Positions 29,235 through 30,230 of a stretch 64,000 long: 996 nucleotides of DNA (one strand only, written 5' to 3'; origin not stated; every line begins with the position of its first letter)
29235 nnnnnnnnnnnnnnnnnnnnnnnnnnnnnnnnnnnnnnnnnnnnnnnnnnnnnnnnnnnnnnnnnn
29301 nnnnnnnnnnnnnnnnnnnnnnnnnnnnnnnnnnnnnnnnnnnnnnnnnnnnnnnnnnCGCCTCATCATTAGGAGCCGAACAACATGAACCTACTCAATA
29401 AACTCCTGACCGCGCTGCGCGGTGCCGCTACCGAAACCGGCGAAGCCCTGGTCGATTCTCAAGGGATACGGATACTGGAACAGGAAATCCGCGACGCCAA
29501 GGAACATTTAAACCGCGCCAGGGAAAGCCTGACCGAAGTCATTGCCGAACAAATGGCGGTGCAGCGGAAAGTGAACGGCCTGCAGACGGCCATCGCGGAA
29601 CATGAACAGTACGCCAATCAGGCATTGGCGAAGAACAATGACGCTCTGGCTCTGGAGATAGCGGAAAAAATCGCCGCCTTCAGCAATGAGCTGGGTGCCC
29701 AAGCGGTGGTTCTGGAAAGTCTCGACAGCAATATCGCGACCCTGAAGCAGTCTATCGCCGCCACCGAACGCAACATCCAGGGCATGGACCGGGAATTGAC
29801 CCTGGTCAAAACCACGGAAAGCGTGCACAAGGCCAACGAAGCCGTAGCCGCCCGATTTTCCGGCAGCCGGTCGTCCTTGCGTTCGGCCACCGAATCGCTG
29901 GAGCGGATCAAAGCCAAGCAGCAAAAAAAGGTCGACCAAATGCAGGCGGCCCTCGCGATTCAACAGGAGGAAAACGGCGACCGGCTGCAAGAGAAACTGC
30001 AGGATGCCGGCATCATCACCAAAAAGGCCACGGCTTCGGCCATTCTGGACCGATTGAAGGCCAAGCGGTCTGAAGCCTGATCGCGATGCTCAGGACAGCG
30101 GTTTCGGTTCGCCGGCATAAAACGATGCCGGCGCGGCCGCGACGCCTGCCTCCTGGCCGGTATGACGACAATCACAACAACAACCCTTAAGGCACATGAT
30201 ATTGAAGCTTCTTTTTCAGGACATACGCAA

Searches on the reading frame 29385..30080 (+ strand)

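Call 8: search_protein_families(library=pfam, proteins=[window:29385-30080:+], max_evalue=0.001)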
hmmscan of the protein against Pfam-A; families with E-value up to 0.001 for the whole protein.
window:29385-30080:+ (231 aa): 1 family
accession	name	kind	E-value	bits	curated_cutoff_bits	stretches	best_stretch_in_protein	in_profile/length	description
PF04012.17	PspA_IM30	-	2.3e-37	129.2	33.9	1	2-229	1-219/220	PspA/IM30 family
